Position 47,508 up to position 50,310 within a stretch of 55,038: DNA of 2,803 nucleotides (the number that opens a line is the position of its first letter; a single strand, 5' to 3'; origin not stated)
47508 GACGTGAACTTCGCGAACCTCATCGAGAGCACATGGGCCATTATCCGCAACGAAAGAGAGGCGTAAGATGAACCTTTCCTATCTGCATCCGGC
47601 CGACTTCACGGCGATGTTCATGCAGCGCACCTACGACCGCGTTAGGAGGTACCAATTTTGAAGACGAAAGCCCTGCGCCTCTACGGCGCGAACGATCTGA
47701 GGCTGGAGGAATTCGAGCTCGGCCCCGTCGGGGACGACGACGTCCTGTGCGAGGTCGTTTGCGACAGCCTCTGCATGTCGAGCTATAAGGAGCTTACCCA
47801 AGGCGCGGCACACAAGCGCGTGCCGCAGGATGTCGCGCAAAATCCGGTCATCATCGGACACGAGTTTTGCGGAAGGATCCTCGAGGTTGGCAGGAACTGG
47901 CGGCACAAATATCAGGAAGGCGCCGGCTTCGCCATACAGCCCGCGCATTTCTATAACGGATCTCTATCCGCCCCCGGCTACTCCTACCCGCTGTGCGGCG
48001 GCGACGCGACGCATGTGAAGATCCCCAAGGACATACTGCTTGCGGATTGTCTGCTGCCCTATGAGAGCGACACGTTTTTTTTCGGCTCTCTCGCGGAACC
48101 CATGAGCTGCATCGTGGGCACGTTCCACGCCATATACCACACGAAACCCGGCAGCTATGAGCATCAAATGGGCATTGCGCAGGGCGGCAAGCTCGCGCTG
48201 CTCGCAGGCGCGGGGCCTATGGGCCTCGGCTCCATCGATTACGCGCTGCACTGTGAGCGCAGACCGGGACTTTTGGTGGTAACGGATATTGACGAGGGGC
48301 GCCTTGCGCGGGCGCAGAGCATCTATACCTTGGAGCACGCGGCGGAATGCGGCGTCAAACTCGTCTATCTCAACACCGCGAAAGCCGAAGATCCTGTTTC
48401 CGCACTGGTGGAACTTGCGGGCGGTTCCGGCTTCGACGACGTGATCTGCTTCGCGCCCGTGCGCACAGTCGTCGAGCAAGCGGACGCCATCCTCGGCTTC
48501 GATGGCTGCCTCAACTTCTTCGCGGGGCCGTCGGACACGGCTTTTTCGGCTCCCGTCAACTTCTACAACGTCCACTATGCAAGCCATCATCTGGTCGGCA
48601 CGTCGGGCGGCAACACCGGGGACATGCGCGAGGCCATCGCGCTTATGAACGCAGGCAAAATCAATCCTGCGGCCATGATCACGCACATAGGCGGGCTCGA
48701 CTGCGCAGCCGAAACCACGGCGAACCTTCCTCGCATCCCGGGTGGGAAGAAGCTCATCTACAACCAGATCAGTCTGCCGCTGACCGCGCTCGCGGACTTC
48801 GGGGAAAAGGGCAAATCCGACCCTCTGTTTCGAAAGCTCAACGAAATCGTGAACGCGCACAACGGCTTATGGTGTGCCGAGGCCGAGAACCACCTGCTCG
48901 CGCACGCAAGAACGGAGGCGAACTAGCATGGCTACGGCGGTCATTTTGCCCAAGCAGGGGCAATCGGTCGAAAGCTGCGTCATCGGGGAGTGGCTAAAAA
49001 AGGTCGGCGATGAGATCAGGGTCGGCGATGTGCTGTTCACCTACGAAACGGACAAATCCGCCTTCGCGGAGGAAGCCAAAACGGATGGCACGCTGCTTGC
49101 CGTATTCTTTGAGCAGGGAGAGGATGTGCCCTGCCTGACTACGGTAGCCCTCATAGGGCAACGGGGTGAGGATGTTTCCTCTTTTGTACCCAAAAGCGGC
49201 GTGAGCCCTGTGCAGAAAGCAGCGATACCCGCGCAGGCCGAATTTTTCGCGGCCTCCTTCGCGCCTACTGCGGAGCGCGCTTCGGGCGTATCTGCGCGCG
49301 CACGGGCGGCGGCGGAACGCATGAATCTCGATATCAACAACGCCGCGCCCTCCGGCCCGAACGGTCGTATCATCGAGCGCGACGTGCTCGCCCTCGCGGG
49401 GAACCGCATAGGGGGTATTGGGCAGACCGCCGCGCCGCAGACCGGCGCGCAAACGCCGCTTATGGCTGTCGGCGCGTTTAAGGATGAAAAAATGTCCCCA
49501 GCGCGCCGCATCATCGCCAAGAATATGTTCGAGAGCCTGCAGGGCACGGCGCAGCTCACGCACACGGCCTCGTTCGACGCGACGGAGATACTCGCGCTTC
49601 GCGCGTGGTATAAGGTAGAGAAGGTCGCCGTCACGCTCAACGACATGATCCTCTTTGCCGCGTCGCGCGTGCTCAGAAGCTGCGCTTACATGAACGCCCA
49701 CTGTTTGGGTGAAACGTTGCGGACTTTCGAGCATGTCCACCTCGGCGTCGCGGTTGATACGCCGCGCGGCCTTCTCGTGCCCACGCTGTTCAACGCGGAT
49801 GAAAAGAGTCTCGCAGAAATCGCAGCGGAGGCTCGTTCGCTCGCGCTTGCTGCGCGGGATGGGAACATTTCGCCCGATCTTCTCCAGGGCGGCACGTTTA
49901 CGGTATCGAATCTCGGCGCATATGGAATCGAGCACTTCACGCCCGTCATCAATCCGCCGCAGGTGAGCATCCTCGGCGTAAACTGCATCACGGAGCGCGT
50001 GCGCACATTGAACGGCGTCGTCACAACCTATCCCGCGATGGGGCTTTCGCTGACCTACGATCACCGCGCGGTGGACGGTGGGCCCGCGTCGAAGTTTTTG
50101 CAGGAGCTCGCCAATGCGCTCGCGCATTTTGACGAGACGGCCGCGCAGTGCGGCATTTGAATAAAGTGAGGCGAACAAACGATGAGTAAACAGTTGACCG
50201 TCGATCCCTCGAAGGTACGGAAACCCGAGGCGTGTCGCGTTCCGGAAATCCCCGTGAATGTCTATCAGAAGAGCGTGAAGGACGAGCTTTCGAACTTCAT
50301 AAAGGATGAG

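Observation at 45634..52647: Rhamnose operon continues into SrlD-like SDR / PHP phosphatase / SorE-like reductase / lipoyl-E2 / fused E1 alpha-beta: possible undescribed 6-deoxyhexose branch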

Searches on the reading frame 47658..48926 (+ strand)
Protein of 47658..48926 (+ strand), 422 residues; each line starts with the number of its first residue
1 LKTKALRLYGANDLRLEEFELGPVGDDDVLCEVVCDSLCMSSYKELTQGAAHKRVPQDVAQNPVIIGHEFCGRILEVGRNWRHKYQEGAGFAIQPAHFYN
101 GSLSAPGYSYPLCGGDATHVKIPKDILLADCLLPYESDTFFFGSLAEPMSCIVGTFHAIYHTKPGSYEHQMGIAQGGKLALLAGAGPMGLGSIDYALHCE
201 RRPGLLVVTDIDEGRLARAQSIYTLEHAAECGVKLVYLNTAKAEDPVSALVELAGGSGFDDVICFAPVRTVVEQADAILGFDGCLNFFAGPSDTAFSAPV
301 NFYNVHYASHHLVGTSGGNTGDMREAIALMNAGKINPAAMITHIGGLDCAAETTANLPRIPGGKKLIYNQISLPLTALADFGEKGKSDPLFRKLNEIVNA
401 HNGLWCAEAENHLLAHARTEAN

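Call 3: search_protein_families(library=pfam, proteins=[window:47658-48926:+])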
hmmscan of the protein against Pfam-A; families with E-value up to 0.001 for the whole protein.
window:47658-48926:+ (422 aa): 2 families
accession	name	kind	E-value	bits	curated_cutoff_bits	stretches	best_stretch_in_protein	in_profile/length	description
PF00107.32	ADH_zinc_N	-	2.5e-09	37.6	31.8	1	207-331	18-128/129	Zinc-binding dehydrogenase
PF08240.17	ADH_N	-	4.5e-06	27.3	23.5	1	25-124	1-96/104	Alcohol dehydrogenase GroES-like domain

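Call 4: search_protein_families(library=ncbifam, proteins=[window:47658-48926:+])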
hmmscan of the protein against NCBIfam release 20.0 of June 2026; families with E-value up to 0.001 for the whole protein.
window:47658-48926:+ (422 aa): 9 families
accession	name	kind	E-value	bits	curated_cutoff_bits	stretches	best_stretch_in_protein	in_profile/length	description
NF041097.1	keto_inos_dh_IolM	equivalog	9e-18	64.1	450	2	136-367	177-387/389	scyllo-inosose 3-dehydrogenase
TIGR00692.1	tdh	equivalog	1e-07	31.4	458.35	0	175-344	160-315/340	L-threonine 3-dehydrogenase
TIGR01202.1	bchC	equivalog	4.3e-07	29.3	291.25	1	2-85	1-81/308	chlorophyll synthesis pathway protein BchC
NF003808.0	PRK05396.1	equivalog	7.9e-07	28.3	380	0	13-82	12-77/341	L-threonine 3-dehydrogenase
NF010344.0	PRK13771.1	subfamily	1.7e-05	23.9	349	0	12-82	11-74/334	putative alcohol dehydrogenase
TIGR03989.1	Rxyl_3153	subfamily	2e-05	24.1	440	0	3-82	2-75/370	NDMA-dependent alcohol dehydrogenase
NF007375.0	PRK09880.1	equivalog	0.00037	19.4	469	1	9-96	11-90/344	L-idonate 5-dehydrogenase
TIGR03366.1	HpnZ_proposed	hypoth_equivalog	0.00044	19.5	328.1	0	111-256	105-232/315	putative phosphonate catabolism associated alcohol dehydrogenase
TIGR02819.1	fdhA_non_GSH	equivalog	0.00065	18.4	636.95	0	171-222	184-232/397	formaldehyde dehydrogenase, glutathione-independent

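Call 15: search_solved_structures(query=window:47658-48926:+, max_evalue=0.01)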
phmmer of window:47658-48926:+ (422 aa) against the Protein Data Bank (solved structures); distinct sequences matched with E-value up to 0.01: 12.
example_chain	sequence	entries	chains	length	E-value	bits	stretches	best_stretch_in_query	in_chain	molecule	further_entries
1e3j_A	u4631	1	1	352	6.9e-10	41.5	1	7-196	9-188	NADP(H)-DEPENDENT KETOSE REDUCTASE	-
3qe3_A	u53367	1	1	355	1.5e-09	40.4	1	5-222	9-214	Sorbitol dehydrogenase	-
2eer_A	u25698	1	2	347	3.5e-07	32.6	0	5-95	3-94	NAD-dependent alcohol dehydrogenase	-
1pl6_A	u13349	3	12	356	7.6e-07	31.5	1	5-222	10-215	Sorbitol dehydrogenase | human sorbitol dehydrogenase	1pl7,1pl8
7y9p_A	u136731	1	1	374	0.00018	23.7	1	8-227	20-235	Xylitol dehydrogenase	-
3i4c_A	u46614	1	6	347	0.00025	23.2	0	13-95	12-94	NAD-dependent alcohol dehydrogenase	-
1nto_A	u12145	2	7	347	0.0003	22.9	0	13-95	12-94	NAD-dependent alcohol dehydrogenase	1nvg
1jvb_A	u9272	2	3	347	0.0003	22.9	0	13-95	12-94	NAD(H)-DEPENDENT ALCOHOL DEHYDROGENASE | NAD-dependent alcohol dehydrogenase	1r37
6ie0_A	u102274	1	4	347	0.00039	22.5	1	4-197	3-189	(R,R)-butanediol dehydrogenase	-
3gfb_A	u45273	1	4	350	0.0011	21.1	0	8-348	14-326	L-threonine 3-dehydrogenase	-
9k8u_A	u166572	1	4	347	0.0016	20.6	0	14-83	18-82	alcohol dehydrogenase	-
5kia_A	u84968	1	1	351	0.0058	18.7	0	14-220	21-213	L-threonine 3-dehydrogenase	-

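Call 65: search_dna_similar(query=window:47658-48926:+, collection=plasmids, mode=protein, max_rows=25, max_evalue=1e-8)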
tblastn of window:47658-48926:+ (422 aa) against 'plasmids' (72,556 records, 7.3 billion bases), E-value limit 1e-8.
Records with a match: 16; places in all: 18; records where one place covers at least 80% of the query: 16.
Best place of each record, by identity: <60% 16.
By first word of the organism name: Lactiplantibacillus 7; Escherichia 5; Klebsiella 1; Citrobacter 1; Photobacterium 1; Serratia 1.
By predicted mobility (MOB-suite, as given by PLSDB): non-mobilizable 8; mobilizable 7; conjugative 1.
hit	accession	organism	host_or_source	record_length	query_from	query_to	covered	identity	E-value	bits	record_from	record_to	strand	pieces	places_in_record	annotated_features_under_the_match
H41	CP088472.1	Escherichia coli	Homo sapiens,blood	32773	1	416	99%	52.9%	4e-129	417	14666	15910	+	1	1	zinc-binding dehydrogenase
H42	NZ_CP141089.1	Escherichia coli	Homo sapiens,Infected Human Urine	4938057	1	416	99%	52.9%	2e-128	415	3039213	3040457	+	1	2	none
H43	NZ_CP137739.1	Escherichia coli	mixed culture,pig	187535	1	416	99%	52.9%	6e-128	414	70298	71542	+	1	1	yggP: zinc-binding dehydrogenase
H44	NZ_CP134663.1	Escherichia coli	Larus michahellis,bacteria,cloaca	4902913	1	416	99%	52.6%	3e-128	415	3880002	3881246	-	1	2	none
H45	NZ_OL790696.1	Escherichia coli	-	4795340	1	416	99%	52.6%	4e-128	414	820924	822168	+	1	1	none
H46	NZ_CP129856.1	Klebsiella pneumoniae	Homo sapiens,whole organism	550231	3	418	99%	51.7%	4e-121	394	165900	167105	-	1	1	sorE: L-sorbose 1-phosphate reductase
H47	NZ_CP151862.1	Citrobacter freundii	-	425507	3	418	99%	50.7%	3e-121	395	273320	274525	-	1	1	sorE: L-sorbose 1-phosphate reductase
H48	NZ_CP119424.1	Photobacterium sp. DA100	-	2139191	1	414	98%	50.7%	1e-116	381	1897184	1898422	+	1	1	none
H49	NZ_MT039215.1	Serratia proteamaculans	-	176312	1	418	99%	49.5%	4e-117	383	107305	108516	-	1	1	sorE: L-sorbose 1-phosphate reductase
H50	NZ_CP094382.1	Lactiplantibacillus plantarum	Food sample,Motal cheese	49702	1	416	99%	42.1%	5e-99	330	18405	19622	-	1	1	zinc-binding dehydrogenase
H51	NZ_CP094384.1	Lactiplantibacillus plantarum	Food sample,Motal cheese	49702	1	416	99%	42.1%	5e-99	330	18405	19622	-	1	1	zinc-binding dehydrogenase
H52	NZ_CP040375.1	Lactiplantibacillus plantarum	cell culture,Angelica gigas Nakai root ...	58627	1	416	99%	42.1%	5e-99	330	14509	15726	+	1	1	zinc-binding dehydrogenase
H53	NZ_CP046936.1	Lactiplantibacillus plantarum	Chaeturichthys stigmatias,whole organism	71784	1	416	99%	42.1%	5e-99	330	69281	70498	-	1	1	zinc-binding dehydrogenase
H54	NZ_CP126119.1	Lactiplantibacillus plantarum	fish,cell culture,gut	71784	1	416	99%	42.1%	5e-99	330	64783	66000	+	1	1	zinc-binding dehydrogenase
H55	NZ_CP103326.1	Lactiplantibacillus plantarum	cell culture,pearl gentian grouper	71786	1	416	99%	42.1%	5e-99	330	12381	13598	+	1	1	zinc-binding dehydrogenase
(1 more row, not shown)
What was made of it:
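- On SorE/YggP ketose-1-phosphate reductases (MDR): 50-53% identity over 99% of the length (call 65).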

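Call 67: get_annotated_region(hit=H50, flank=9000)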
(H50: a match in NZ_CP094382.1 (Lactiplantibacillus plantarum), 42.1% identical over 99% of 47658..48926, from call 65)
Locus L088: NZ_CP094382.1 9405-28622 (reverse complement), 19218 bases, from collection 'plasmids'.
description: Lactiplantibacillus plantarum subsp. plantarum strain M8 plasmid unnamed, complete sequence
organism: Lactiplantibacillus plantarum (NCBI taxid 337330)
taxonomy: Bacteria; Bacillota; Bacilli; Lactobacillales; Lactobacillaceae; Lactiplantibacillus; Lactiplantibacillus plantarum
host: -; source: Food sample,Motal cheese; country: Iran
typing (MOB-suite, as given by PLSDB): mobilizable; replicon rep_cluster_1328,rep_cluster_1465; relaxase MOBQ
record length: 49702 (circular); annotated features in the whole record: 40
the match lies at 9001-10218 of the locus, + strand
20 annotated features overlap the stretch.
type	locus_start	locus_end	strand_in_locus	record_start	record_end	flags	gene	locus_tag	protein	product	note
CDS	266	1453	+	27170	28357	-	-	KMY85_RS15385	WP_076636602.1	IS256 family transposase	-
CDS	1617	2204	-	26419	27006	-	-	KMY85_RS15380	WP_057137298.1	recombinase family protein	GO:0006310 - DNA recombination [Evidence IEA]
CDS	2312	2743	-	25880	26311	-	-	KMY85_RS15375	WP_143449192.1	hypothetical protein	-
CDS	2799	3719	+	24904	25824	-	-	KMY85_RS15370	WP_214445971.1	IS30-like element ISLsa1 family transposase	GO:0006313 - DNA transposition [Evidence IEA]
CDS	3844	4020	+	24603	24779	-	-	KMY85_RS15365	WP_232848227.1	hypothetical protein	-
CDS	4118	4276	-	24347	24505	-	-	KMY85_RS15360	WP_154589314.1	hypothetical protein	-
CDS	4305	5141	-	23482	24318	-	-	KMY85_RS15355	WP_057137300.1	mannose/fructose/sorbose PTS transporter subunit IID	GO:0009401 - phosphoenolpyruvate-dependent sugar phosphotransferase system [Evidence IEA]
CDS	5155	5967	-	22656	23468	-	-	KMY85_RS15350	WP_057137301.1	PTS mannose/fructose/sorbose transporter subunit IIC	GO:0034219 - carbohydrate transmembrane transport [Evidence IEA]; GO:0009401 - phosphoenolpyruvate-dependent sugar ...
CDS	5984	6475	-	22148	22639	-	-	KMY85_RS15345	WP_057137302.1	mannose/fructose/sorbose PTS transporter subunit IIB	GO:0009401 - phosphoenolpyruvate-dependent sugar phosphotransferase system [Evidence IEA]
CDS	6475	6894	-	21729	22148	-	-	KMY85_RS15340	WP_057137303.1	PTS sugar transporter subunit IIA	GO:0008643 - carbohydrate transport [Evidence IEA]; GO:0009401 - phosphoenolpyruvate-dependent sugar phosphotransferase ...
CDS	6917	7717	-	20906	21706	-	-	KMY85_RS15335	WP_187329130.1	SDR family oxidoreductase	-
CDS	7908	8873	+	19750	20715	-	-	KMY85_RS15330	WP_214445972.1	sugar-binding domain-containing protein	-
CDS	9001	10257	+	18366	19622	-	-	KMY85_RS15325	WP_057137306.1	zinc-binding dehydrogenase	-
CDS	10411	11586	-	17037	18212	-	-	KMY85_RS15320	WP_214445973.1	IS256 family transposase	-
CDS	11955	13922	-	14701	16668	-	-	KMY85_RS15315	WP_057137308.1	DUF262 domain-containing protein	-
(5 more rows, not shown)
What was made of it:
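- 47658..48926 (+): SorE/YggP-family Zn-dependent ketose-1-phosphate reductase (MDR). 42% identical to the MDR of a L. plantarum sorbose operon (calls 65, 67).
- Closest known: L-sorbose pathway pair: SorE. Same: That is established knowledge, and the gene pairing is seen in L088 (call 67).
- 42% identical to the MDR of a classical sorbose operon that also holds an SDR and a SorC-type regulator (calls 65, 67).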

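Call 68: get_annotated_region(hit=H43, flank=8000)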
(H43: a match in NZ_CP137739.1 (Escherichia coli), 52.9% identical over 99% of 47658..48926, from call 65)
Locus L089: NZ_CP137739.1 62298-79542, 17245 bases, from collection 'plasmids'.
description: Escherichia coli strain HNSQ2209 plasmid unnamed2, complete sequence
organism: Escherichia coli (NCBI taxid 562)
taxonomy: Bacteria; Pseudomonadota; Gammaproteobacteria; Enterobacterales; Enterobacteriaceae; Escherichia; Escherichia coli
host: -; source: mixed culture,pig; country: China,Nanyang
typing (MOB-suite, as given by PLSDB): non-mobilizable; replicon IncFIA; mating-pair formation MPF_F
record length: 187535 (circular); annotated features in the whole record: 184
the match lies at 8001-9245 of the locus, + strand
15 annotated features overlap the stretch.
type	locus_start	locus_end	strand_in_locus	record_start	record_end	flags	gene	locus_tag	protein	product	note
CDS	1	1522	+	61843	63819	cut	speA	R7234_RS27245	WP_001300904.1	biosynthetic arginine decarboxylase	GO:0006527 - arginine catabolic process [Evidence IEA]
CDS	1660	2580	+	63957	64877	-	speB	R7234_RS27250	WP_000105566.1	agmatinase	GO:0008295 - spermidine biosynthetic process [Evidence IEA]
CDS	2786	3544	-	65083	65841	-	loiP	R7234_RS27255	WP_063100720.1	metalloprotease LoiP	-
CDS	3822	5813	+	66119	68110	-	tkt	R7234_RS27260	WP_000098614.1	transketolase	GO:0006098 - pentose-phosphate shunt [Evidence IEA]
CDS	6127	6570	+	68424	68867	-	cmtB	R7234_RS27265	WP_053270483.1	PTS mannitol transporter subunit IIA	-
CDS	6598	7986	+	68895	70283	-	cmtA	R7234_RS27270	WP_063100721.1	PTS mannitol transporter subunit IICB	-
CDS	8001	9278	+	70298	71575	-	yggP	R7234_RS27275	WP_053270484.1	zinc-binding dehydrogenase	-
CDS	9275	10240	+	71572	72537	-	glpX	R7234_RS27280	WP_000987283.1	class II fructose-bisphosphatase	GO:0006094 - gluconeogenesis [Evidence IEA]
CDS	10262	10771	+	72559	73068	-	fumE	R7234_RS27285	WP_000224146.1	fumarase E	-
CDS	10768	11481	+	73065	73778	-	yggC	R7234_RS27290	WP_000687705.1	nucleoside/nucleotide kinase family protein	-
CDS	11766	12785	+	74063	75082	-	epd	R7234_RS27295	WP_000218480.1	erythrose-4-phosphate dehydrogenase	GO:0042823 - pyridoxal phosphate biosynthetic process [Evidence IEA]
CDS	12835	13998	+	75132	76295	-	pgk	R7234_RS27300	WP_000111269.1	phosphoglycerate kinase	-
CDS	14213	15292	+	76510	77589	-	fbaA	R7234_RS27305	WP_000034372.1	class II fructose-bisphosphate aldolase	GO:0005975 - carbohydrate metabolic process [Evidence IEA]; GO:0006096 - glycolytic process [Evidence IEA]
CDS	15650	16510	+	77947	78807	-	mscS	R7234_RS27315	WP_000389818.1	small-conductance mechanosensitive channel MscS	-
CDS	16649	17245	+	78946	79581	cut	argO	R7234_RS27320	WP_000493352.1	arginine exporter ArgO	GO:1903826 - L-arginine transmembrane transport [Evidence IEA]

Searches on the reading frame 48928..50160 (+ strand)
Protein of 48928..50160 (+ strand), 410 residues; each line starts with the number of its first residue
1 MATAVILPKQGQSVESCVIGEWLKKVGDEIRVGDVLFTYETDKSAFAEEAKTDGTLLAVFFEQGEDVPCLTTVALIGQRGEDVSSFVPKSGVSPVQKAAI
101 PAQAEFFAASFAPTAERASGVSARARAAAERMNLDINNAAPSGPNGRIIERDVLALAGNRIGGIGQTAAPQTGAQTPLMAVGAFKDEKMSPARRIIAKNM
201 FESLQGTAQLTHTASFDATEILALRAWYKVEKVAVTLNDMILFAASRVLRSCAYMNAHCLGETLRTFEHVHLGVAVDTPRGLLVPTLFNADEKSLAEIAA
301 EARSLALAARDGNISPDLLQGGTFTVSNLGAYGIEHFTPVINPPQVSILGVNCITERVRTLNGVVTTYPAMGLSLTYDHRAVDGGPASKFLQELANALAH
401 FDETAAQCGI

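Call 3: search_protein_families(library=pfam, proteins=[window:48928-50160:+])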
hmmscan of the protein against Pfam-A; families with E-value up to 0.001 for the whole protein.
window:48928-50160:+ (410 aa): 3 families
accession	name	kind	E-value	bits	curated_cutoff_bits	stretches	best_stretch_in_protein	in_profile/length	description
PF00198.28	2-oxoacid_dh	-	1.8e-65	221.1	23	1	184-402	4-228/232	2-oxoacid dehydrogenases acyltransferase (catalytic domain)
PF00364.28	Biotin_lipoyl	-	3.6e-09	36.8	22.1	1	5-68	3-65/73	Biotin-requiring enzyme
PF02817.22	E3_binding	-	2.7e-07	31.1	23.7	1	125-154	7-36/36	e3 binding domain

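Call 4: search_protein_families(library=ncbifam, proteins=[window:48928-50160:+])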
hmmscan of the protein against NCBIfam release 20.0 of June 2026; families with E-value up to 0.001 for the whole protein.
window:48928-50160:+ (410 aa): 11 families
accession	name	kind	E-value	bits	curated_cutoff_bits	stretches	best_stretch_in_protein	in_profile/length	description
TIGR01349.1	PDHac_trf_mito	equivalog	1.5e-69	235.2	445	1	5-397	2-428/437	pyruvate dehydrogenase complex dihydrolipoamide acetyltransferase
NF004309.0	PRK05704.1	equivalog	1.8e-66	225.2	449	1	2-398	2-398/408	2-oxoglutarate dehydrogenase complex dihydrolipoyllysine-residue succinyltransferase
NF008814.0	PRK11854.1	equivalog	7.4e-63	213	722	1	3-402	208-633/637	pyruvate dehydrogenase complex dihydrolipoyllysine-residue acetyltransferase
TIGR01347.1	sucB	equivalog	4.4e-62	210.6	378.65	1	5-402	3-398/404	dihydrolipoyllysine-residue succinyltransferase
TIGR02927.1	SucB_Actino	equivalog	8.1e-57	193.3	423.45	2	93-398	241-568/579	2-oxoglutarate dehydrogenase, E2 component, dihydrolipoamide succinyltransferase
TIGR01348.1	PDHac_trf_long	equivalog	5.8e-54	183.6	552.1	1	5-400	158-581/587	dihydrolipoyllysine-residue acetyltransferase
NF011416.0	PRK14843.1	equivalog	2.9e-44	151.4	429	1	121-398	51-339/347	dihydrolipoamide acetyltransferase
NF008815.0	PRK11857.1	equivalog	2.9e-39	135.3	378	1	122-397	7-298/308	dihydrolipoamide acetyltransferase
NF011457.0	PRK14875.1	equivalog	5.1e-17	61.9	307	1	1-166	2-123/372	acetoin dehydrogenase dihydrolipoyllysine-residue acetyltransferase subunit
NF008907.0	PRK12270.1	equivalog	4.4e-13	47.9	878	1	179-399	123-362/1241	multifunctional oxoglutarate decarboxylase/oxoglutarate dehydrogenase thiamine pyrophosphate-binding subunit/dihydrolipoyllysine-residue suc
NF008854.0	PRK11892.1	equivalog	3.8e-12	45.6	454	1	1-111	1-112/464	pyruvate dehydrogenase complex E1 component subunit beta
